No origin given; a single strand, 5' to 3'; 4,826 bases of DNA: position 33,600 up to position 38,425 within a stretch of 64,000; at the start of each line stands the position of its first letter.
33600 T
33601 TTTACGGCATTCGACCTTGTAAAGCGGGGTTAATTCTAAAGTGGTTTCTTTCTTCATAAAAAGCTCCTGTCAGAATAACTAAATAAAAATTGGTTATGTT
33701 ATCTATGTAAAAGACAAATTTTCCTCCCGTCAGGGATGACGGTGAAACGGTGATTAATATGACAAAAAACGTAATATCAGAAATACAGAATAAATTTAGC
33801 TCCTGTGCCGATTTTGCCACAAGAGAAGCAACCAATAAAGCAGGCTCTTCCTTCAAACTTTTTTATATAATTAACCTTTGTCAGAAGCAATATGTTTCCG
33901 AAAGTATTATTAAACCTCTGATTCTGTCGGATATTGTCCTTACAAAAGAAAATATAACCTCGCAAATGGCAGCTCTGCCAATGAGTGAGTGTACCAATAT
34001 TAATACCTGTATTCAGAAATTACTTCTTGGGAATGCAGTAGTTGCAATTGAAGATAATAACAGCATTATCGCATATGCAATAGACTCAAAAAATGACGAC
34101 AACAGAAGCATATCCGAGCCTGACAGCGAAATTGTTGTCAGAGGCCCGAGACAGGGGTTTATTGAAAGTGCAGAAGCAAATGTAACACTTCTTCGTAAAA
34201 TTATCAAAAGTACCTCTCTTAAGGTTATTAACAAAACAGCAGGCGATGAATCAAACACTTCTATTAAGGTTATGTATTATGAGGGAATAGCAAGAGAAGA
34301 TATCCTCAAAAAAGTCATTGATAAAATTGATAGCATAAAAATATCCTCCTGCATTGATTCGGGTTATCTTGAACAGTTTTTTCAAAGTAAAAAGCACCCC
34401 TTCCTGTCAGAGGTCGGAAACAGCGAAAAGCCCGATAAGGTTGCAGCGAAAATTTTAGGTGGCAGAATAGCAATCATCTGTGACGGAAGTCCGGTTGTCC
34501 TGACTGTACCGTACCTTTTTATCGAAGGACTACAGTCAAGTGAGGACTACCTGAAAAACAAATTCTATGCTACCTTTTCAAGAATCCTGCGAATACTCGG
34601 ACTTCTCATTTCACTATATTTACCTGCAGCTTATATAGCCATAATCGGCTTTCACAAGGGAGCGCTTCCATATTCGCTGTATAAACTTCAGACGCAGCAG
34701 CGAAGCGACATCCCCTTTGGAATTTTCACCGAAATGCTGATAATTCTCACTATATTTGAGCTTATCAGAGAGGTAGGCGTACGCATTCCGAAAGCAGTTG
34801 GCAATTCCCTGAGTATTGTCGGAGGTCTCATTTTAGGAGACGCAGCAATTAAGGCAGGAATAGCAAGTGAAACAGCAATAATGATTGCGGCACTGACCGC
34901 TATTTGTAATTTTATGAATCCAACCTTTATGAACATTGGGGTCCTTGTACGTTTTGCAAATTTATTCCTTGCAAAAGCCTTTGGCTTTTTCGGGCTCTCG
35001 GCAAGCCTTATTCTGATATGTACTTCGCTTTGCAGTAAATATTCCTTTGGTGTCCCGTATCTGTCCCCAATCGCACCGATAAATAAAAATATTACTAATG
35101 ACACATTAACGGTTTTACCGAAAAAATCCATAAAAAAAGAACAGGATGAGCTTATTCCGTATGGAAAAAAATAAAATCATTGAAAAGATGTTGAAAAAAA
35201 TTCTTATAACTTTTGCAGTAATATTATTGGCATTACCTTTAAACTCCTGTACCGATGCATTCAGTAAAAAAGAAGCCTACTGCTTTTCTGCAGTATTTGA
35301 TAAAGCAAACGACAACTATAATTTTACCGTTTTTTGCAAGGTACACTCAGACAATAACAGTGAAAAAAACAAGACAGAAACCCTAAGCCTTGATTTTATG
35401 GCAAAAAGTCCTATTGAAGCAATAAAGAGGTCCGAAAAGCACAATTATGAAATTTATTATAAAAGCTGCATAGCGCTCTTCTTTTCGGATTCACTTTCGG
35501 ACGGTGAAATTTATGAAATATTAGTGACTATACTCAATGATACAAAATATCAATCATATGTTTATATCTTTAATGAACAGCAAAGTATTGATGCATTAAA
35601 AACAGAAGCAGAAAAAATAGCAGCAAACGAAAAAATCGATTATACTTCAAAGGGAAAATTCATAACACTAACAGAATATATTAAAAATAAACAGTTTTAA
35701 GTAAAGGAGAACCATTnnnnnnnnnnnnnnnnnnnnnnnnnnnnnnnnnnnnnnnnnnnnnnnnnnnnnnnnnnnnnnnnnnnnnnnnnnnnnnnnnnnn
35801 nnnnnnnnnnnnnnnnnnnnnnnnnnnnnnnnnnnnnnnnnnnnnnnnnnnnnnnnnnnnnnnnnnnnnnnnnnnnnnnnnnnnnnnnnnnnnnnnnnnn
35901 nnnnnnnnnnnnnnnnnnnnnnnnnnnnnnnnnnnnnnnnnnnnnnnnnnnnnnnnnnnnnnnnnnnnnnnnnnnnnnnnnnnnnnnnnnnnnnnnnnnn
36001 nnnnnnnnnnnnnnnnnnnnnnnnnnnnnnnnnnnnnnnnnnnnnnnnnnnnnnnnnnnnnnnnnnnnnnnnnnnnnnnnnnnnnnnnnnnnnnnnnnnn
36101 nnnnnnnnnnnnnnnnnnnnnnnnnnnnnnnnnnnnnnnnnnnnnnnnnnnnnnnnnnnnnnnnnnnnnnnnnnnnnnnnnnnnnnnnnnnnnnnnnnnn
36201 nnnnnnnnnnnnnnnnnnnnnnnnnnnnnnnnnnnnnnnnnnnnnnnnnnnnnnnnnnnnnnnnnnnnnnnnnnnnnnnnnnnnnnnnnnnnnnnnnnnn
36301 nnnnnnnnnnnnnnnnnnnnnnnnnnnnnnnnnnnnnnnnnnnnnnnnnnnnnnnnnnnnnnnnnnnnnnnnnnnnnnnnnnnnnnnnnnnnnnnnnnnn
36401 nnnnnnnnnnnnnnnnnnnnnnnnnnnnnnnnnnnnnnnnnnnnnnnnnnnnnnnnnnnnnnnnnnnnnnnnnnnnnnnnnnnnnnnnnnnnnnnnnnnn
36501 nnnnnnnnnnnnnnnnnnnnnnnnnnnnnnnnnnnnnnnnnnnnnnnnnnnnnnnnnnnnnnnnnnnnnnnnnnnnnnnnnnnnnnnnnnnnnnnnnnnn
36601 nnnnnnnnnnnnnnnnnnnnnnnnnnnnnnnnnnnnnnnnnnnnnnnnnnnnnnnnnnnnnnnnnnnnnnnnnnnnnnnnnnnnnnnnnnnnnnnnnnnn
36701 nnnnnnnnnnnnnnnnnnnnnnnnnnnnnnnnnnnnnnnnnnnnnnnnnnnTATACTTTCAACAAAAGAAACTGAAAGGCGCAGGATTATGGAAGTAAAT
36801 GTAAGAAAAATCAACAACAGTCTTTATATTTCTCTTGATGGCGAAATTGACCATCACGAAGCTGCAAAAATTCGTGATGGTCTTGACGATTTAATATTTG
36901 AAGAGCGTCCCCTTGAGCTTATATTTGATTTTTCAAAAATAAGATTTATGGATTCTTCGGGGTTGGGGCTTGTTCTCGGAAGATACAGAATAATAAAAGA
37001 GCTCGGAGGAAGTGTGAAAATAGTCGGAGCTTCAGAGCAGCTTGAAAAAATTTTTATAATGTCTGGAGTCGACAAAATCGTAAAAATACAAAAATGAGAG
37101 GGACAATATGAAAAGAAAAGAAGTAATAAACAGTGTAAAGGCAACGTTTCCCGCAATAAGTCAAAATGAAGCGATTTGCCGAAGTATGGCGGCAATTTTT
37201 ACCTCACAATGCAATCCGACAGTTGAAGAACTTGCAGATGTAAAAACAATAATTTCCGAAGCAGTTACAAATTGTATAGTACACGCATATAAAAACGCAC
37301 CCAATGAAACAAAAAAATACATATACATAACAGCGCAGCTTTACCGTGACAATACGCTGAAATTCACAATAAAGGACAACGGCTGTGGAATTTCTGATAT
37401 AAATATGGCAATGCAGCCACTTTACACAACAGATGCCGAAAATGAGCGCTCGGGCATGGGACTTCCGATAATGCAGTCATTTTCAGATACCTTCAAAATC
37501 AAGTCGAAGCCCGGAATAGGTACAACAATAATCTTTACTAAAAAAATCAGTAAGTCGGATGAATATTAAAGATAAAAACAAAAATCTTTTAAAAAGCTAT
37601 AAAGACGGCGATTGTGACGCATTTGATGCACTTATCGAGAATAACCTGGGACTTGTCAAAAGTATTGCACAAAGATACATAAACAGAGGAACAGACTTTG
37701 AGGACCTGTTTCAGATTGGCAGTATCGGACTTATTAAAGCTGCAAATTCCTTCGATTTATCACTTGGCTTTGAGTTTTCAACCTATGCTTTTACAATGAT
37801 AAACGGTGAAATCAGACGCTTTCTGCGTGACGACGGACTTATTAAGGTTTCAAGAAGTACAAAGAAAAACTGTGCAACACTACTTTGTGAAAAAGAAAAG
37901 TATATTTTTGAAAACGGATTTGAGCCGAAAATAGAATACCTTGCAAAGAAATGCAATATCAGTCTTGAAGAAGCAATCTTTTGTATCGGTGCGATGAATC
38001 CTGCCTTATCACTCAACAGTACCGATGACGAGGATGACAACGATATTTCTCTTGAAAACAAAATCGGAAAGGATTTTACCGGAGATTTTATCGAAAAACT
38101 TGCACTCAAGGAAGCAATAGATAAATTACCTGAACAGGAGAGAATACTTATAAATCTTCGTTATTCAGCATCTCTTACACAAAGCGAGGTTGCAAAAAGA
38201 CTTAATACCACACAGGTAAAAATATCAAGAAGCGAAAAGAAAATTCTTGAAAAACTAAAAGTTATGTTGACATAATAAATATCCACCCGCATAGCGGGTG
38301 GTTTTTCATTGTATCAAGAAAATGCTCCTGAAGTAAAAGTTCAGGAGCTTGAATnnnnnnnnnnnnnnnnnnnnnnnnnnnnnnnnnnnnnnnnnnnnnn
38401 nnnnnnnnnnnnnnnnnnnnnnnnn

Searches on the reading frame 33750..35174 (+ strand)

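Call 104: search_protein_families(library=pfam, proteins=[window:33750-35174:+], max_evalue=0.00001)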
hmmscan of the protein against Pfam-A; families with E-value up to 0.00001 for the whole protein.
window:33750-35174:+ (474 aa): 1 family
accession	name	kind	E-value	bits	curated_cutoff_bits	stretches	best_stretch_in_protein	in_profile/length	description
PF03323.18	GerA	-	1.1e-136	456.6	27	1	11-464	2-463/466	Bacillus/Clostridium GerA spore germination protein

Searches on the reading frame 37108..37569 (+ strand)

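Call 104: search_protein_families(library=pfam, proteins=[window:37108-37569:+], max_evalue=0.00001)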
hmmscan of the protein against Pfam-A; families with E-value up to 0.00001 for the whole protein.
window:37108-37569:+ (153 aa): 2 families
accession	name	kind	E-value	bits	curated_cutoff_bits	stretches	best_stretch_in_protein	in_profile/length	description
PF13581.12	HATPase_c_2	-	9e-17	61.7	27.4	1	22-145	10-127/127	Histidine kinase-like ATPase domain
PF02518.31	HATPase_c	-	7.3e-15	55.8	26.4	1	44-146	5-108/111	Histidine kinase-, DNA gyrase B-, and HSP90-like ATPase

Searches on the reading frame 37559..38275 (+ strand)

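Call 104: search_protein_families(library=pfam, proteins=[window:37559-38275:+], max_evalue=0.00001)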
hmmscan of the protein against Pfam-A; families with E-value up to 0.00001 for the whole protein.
window:37559-38275:+ (238 aa): 3 families
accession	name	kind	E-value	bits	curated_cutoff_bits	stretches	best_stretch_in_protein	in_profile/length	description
PF04542.20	Sigma70_r2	-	5.5e-19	68.2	24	1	25-92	1-68/71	Sigma-70 region 2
PF04545.22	Sigma70_r4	-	1.1e-11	44.4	24.1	1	186-234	1-49/50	Sigma-70, region 4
PF08281.18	Sigma70_r4_2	-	2.8e-06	27.3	25.7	1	181-218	2-39/54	Sigma-70, region 4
